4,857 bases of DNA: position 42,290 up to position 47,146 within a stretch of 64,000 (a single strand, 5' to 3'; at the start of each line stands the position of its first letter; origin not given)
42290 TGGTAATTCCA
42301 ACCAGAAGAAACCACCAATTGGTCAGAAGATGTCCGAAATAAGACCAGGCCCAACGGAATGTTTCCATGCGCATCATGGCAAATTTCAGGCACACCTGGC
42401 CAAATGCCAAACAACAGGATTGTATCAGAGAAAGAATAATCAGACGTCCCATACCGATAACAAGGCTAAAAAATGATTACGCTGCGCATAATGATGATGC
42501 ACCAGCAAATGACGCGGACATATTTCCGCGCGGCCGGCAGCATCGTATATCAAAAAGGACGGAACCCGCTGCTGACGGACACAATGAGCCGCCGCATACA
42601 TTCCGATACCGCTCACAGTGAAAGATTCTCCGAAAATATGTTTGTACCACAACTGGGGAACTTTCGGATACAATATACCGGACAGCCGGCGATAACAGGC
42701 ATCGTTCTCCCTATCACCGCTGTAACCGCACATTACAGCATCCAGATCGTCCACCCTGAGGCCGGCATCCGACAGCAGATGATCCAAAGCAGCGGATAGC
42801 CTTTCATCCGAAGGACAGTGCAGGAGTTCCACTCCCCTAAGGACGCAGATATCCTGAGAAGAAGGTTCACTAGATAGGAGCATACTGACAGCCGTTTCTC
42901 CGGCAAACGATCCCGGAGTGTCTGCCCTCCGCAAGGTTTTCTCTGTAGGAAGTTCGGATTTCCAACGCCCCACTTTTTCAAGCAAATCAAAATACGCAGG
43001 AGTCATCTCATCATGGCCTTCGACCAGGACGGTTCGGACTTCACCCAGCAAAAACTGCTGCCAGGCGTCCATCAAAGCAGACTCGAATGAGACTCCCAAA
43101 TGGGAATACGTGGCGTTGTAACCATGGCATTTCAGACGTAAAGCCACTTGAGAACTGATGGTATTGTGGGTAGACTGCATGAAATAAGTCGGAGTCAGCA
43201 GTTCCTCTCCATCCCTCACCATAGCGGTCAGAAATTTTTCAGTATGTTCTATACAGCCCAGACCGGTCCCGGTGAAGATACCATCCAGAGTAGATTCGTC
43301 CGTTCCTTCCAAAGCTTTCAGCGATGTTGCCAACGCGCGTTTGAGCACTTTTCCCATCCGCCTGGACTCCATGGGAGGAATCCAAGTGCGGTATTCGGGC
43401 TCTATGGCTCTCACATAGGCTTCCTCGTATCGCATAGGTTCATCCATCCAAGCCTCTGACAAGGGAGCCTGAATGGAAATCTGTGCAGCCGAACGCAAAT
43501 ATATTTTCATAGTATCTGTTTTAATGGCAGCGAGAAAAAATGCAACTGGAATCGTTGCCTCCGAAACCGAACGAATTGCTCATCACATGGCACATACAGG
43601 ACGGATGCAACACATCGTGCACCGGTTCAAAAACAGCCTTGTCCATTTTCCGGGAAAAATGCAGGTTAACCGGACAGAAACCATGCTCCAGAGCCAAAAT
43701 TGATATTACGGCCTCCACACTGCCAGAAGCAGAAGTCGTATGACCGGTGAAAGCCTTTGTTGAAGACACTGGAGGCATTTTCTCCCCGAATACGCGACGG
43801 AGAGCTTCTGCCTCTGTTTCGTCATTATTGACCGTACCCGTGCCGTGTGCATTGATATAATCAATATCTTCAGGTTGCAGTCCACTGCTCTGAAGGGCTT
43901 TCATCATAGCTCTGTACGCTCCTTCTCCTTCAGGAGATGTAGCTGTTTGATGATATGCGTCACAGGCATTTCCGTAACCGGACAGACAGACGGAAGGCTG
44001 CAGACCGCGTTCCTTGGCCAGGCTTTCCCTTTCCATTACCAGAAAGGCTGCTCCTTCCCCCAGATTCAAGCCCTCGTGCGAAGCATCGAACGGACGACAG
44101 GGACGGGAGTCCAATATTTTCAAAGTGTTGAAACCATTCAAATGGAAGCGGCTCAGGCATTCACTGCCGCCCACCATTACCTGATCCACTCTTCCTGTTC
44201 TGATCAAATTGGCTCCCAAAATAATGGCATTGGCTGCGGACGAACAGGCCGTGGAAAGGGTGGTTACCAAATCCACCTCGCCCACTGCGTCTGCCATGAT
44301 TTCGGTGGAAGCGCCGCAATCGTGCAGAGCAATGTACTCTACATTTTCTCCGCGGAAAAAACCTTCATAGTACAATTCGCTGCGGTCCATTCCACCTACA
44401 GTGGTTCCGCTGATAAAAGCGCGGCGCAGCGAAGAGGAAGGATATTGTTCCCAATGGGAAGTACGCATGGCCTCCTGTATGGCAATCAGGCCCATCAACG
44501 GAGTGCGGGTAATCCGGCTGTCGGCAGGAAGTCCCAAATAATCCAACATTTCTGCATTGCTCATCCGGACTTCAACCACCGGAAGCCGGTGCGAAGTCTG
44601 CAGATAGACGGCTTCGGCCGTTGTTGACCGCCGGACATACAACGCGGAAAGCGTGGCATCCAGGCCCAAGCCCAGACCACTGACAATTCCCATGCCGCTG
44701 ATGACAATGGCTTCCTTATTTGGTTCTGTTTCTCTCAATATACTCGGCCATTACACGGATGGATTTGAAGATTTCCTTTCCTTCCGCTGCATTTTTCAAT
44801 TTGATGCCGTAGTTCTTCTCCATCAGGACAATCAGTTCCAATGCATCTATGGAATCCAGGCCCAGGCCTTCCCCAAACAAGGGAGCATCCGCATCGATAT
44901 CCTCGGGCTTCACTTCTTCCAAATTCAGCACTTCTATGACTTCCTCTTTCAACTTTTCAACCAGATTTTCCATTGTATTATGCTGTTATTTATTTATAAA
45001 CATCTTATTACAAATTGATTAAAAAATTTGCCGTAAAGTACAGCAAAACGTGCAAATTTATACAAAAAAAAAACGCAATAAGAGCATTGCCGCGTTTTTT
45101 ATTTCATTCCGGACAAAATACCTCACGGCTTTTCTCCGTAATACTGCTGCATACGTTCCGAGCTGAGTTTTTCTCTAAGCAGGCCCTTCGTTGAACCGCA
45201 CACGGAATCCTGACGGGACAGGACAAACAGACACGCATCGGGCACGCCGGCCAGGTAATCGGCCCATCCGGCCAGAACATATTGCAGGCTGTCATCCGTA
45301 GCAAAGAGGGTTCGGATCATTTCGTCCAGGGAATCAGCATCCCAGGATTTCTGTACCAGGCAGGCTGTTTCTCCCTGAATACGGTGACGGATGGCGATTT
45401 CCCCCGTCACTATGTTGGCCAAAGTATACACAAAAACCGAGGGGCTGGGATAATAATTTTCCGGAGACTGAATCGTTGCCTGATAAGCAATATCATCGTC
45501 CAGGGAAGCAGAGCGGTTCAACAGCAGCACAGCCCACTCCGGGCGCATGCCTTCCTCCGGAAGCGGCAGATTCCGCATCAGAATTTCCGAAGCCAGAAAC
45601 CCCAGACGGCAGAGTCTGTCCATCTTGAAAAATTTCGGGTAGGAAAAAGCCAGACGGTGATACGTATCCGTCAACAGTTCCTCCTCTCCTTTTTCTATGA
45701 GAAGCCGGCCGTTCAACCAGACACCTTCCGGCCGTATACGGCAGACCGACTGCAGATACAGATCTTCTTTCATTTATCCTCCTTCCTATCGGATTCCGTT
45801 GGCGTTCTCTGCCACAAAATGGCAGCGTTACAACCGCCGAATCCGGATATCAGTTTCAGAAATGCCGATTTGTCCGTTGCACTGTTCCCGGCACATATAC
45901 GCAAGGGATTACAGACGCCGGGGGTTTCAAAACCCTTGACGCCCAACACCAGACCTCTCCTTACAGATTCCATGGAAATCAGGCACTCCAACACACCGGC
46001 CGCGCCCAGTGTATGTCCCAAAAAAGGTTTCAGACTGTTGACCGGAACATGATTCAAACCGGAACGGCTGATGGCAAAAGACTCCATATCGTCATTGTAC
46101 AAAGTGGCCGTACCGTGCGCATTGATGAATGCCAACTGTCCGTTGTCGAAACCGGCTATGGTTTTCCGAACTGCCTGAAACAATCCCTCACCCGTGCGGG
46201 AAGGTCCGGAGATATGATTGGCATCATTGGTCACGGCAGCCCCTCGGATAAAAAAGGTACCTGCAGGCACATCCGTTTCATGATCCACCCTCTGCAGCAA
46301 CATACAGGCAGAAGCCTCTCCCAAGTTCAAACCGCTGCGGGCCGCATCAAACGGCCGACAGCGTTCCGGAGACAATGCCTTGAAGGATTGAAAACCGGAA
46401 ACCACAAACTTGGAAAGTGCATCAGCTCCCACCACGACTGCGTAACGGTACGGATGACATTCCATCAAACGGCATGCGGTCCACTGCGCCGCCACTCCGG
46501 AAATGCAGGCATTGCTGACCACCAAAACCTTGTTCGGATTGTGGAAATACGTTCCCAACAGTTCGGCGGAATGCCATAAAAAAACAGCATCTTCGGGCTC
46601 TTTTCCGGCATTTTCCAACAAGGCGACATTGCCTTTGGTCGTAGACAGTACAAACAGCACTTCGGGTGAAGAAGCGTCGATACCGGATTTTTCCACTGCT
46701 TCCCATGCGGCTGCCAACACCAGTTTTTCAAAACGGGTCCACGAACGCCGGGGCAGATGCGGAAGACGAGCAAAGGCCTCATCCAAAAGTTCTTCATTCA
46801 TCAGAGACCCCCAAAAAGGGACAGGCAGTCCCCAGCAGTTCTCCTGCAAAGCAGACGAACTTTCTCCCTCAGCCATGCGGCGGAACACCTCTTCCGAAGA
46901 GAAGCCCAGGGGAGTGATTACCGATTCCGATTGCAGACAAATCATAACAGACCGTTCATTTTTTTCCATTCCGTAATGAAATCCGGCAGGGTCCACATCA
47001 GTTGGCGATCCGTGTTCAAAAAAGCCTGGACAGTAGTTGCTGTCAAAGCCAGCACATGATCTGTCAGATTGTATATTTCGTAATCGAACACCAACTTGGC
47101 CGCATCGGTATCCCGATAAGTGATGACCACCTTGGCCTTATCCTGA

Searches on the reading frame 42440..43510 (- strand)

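Call 33: search_protein_families(library=pfam, proteins=[window:42440-43510:-], max_evalue=0.001)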
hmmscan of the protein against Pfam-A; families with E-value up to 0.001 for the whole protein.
window:42440-43510:- (356 aa): 2 families
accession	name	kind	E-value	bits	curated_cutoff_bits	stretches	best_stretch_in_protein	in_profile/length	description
PF13723.12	Ketoacyl-synt_2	-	3e-10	40.5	25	1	40-178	18-150/223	Beta-ketoacyl synthase, N-terminal domain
PF00109.32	ketoacyl-synt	-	4.8e-08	33.4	20.8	1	43-213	77-247/252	Beta-ketoacyl synthase, N-terminal domain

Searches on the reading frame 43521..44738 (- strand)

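Call 32: search_protein_families(library=pfam, proteins=[window:43521-44738:-], max_evalue=0.001)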
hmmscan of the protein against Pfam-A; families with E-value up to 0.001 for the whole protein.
window:43521-44738:- (405 aa): 4 families
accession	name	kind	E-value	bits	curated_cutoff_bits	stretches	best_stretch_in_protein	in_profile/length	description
PF02801.28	Ketoacyl-synt_C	-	3.2e-35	121.1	20.8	1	252-361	4-118/119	Beta-ketoacyl synthase, C-terminal domain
PF00109.32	ketoacyl-synt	-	2.7e-19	70.2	20.8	1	9-240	2-251/252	Beta-ketoacyl synthase, N-terminal domain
PF00108.29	Thiolase_N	-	4.7e-07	29.9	26.4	1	158-197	78-117/260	Thiolase, N-terminal domain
PF08545.16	ACP_syn_III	-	6.9e-05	23.1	24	1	161-198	3-40/80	3-Oxoacyl-[acyl-carrier-protein (ACP)] synthase III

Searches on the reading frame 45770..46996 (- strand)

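Call 32: search_protein_families(library=pfam, proteins=[window:45770-46996:-], max_evalue=0.001)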
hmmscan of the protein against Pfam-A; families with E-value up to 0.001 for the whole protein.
window:45770-46996:- (408 aa): 3 families
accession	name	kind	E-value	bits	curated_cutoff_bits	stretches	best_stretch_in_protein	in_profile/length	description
PF02801.28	Ketoacyl-synt_C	-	9.9e-17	61.5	20.8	1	250-350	4-112/119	Beta-ketoacyl synthase, C-terminal domain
PF00109.32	ketoacyl-synt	-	8.2e-15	55.5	20.8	1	64-238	64-250/252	Beta-ketoacyl synthase, N-terminal domain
PF08545.16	ACP_syn_III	-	0.00052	20.3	24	0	160-198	3-41/80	3-Oxoacyl-[acyl-carrier-protein (ACP)] synthase III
